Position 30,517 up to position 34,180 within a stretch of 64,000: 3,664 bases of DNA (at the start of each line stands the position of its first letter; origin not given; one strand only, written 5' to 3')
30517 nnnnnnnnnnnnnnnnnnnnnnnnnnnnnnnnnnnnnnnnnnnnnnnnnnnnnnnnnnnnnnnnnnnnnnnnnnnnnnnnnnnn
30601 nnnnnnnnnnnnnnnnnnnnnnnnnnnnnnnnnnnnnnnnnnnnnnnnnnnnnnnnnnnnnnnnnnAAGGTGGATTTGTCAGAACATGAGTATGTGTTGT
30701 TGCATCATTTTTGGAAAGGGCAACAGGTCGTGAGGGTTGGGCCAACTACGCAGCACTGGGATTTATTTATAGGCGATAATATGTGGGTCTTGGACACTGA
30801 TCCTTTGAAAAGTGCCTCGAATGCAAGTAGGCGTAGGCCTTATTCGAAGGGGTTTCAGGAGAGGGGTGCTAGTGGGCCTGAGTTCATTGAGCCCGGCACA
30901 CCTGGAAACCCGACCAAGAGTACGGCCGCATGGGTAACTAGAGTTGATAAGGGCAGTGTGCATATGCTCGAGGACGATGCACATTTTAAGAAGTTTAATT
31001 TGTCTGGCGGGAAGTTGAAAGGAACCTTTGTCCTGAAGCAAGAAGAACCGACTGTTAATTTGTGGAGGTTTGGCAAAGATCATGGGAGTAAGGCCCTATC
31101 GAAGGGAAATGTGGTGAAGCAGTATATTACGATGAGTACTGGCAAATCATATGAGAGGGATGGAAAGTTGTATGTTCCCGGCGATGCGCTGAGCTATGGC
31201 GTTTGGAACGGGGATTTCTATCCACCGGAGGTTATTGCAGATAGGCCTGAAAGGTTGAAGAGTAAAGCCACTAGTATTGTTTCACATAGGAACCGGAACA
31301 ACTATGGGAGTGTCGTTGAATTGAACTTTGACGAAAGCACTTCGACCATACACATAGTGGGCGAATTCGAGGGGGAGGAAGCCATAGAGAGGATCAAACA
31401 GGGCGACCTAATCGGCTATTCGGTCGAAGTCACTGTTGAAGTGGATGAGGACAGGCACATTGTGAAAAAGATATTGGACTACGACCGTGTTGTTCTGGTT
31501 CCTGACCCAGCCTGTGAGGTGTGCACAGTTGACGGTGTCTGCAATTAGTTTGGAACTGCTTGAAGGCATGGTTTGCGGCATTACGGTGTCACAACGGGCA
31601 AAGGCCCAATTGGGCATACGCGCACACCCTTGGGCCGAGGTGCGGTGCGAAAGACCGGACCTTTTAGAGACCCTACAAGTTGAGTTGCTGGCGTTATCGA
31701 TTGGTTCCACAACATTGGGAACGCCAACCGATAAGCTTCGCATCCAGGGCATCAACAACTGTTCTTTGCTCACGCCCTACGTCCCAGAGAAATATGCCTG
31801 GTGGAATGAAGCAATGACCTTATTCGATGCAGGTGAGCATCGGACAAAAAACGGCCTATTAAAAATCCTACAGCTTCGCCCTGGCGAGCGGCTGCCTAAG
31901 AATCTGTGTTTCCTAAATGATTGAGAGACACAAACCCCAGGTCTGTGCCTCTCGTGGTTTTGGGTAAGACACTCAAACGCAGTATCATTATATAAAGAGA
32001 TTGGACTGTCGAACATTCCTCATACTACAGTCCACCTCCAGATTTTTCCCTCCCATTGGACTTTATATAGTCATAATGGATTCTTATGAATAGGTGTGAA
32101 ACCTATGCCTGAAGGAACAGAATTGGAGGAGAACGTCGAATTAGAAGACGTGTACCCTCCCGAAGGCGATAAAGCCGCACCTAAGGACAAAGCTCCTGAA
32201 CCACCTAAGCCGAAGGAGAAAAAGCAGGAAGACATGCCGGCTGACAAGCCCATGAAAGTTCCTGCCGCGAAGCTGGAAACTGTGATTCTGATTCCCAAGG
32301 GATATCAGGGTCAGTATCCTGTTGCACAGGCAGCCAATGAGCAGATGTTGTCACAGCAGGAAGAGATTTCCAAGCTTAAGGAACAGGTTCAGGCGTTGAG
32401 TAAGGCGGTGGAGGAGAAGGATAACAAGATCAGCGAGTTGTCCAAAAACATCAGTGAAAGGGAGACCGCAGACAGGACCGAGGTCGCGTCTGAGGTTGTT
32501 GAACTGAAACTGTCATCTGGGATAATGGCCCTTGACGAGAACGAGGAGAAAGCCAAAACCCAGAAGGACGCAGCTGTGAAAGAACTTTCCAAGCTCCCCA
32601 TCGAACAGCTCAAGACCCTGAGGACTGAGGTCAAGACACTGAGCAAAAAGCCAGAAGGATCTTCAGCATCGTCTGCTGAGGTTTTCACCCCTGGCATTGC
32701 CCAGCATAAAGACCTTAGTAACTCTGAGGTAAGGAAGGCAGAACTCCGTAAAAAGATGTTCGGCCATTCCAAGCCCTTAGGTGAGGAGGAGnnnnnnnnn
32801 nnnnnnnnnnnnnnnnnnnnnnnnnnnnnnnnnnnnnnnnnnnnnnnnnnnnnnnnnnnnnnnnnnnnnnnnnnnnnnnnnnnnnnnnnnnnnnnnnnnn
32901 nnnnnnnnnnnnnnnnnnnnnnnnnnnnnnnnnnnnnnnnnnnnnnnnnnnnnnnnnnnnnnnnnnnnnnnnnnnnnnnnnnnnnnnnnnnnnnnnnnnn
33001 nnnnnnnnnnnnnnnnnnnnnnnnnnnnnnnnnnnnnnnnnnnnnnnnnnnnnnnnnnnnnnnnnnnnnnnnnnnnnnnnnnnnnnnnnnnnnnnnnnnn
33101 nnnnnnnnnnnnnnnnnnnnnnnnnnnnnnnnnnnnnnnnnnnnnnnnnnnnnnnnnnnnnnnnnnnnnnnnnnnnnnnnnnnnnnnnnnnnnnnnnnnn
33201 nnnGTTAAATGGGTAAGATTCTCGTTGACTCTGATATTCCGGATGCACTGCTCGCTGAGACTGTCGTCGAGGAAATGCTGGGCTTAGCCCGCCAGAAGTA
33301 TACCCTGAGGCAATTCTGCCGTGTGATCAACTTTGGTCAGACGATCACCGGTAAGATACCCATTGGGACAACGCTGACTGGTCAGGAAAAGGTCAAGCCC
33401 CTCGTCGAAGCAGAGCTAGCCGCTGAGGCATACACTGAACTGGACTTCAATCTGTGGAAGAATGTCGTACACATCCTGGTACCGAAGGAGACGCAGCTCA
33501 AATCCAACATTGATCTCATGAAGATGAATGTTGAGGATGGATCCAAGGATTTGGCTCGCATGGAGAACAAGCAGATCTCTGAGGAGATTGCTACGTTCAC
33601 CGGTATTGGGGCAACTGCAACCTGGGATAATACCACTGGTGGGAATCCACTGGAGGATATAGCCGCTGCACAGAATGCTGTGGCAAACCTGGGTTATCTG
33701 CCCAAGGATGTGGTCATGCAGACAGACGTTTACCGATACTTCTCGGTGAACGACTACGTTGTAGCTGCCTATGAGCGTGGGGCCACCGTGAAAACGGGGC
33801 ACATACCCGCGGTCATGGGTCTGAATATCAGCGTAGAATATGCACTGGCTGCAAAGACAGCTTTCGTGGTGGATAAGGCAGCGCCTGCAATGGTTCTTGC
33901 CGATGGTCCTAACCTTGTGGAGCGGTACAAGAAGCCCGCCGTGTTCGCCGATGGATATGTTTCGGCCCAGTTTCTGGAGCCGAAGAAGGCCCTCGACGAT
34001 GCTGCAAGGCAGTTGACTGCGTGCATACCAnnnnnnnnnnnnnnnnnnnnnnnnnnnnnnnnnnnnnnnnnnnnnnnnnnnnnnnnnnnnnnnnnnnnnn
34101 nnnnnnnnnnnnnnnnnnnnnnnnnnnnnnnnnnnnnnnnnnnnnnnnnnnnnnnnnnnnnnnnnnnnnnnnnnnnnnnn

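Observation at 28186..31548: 1120-aa polyprotein tethering four enzyme-like domains to an HK97-type prohead protease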

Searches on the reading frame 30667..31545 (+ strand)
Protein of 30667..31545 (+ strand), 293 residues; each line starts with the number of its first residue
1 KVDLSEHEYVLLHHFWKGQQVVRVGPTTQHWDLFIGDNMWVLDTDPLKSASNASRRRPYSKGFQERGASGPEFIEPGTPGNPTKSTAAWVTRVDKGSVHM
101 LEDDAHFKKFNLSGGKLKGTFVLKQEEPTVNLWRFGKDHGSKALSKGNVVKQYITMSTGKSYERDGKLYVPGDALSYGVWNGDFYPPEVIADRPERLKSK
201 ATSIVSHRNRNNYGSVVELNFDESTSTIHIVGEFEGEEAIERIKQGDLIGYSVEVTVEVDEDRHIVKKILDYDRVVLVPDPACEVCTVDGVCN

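Call 103: search_dna_similar(query=window:30667-31545:+, collection=phages, mode=protein, max_evalue=0.01, max_rows=25)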
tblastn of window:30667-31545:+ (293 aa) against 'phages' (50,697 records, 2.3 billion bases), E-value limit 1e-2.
Records with a match: 1; places in all: 1; records where one place covers at least 80% of the query: 0.
Best place of each record, by identity: <60% 1.
By first word of the organism name: ANMV-1 1.
By host as written in the record: uncultured archaeon 1.
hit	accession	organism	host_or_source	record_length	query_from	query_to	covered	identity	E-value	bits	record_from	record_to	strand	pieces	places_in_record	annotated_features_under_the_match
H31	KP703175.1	ANMV-1 virus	uncultured archaeon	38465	9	133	43%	26.5%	3e-4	48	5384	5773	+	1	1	ATP-dependent DNA ligase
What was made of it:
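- Tried and rejected: tblastn of PE2 plus protease found only the ANMV-1 virus, so no cultured relative with proteomics exists in that collection (call 103).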

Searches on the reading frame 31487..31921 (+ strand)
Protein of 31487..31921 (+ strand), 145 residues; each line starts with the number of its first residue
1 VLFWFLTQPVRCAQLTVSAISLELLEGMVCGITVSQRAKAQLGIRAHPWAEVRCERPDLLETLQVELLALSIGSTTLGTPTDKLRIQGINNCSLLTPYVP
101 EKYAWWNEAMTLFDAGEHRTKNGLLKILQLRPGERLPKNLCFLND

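Call 9: search_protein_families(library=pfam, proteins=[window:31487-31921:+], max_evalue=0.01)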
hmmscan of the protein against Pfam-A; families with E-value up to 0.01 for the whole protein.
window:31487-31921:+ (145 aa): 0 families

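Call 10: search_protein_families(library=phrogs, proteins=[window:31487-31921:+], max_evalue=0.01)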
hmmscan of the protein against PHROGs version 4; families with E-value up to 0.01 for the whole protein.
window:31487-31921:+ (145 aa): 0 families

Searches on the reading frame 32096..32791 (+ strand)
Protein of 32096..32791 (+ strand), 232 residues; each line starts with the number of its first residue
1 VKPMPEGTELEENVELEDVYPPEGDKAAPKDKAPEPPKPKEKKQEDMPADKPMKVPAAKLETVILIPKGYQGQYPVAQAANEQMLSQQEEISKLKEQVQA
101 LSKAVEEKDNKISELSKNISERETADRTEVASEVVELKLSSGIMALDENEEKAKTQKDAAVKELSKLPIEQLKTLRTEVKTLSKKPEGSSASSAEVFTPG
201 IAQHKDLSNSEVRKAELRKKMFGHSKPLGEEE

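Call 9: search_protein_families(library=pfam, proteins=[window:32096-32791:+], max_evalue=0.01)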
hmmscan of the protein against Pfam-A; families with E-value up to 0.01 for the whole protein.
window:32096-32791:+ (232 aa): 0 families

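Call 10: search_protein_families(library=phrogs, proteins=[window:32096-32791:+], max_evalue=0.01)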
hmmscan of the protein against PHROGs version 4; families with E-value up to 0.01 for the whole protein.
window:32096-32791:+ (232 aa): 3 families
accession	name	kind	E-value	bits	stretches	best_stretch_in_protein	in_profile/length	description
phrog_8613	-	unknown function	0.0019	19.2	1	86-142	55-111/184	-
phrog_3671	-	unknown function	0.0077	17.4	0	86-121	47-82/87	-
phrog_7599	-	unknown function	0.0079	17.6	0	79-124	18-63/95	-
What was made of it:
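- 32096..32794 (+): 232-aa ORF, candidate scaffolding protein. A weak phrog_3671 hit (call 10).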

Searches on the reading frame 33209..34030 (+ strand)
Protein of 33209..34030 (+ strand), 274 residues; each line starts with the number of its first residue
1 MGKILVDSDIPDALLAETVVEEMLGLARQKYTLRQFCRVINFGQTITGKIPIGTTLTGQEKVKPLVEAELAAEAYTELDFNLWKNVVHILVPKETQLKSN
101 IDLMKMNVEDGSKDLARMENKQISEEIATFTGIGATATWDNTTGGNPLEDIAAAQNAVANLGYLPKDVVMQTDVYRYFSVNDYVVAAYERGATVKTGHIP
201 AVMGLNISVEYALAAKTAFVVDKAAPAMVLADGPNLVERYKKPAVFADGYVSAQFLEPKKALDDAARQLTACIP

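Call 9: search_protein_families(library=pfam, proteins=[window:33209-34030:+], max_evalue=0.01)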
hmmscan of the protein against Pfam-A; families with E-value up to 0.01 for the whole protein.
window:33209-34030:+ (274 aa): 3 families
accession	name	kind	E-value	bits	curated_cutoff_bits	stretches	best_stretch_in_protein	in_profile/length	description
PF03864.22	Phage_cap_E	-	0.00031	20.3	22.9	1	133-193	156-218/329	Phage major capsid protein E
PF05065.19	Phage_capsid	-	0.00094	19.1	24.2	1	14-158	4-158/280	Phage capsid family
PF18046.7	FKBP26_C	-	0.006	17.2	27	0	59-109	2-52/72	FKBP26_C-terminal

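Call 10: search_protein_families(library=phrogs, proteins=[window:33209-34030:+], max_evalue=0.01)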
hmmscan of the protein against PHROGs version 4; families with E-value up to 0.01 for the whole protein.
window:33209-34030:+ (274 aa): 2 families
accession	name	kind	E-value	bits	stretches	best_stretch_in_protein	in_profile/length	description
phrog_1650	-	head and packaging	5.2e-10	40.1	1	91-224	106-250/300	major head protein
phrog_29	-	head and packaging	1.5e-05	25.3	1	135-200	187-248/439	major head protein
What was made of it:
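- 33209..34033 (+): Major capsid protein (HK97 fold, 274 aa). Weak Pfam Phage_capsid and Phage_cap_E hits (calls 9, 10).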
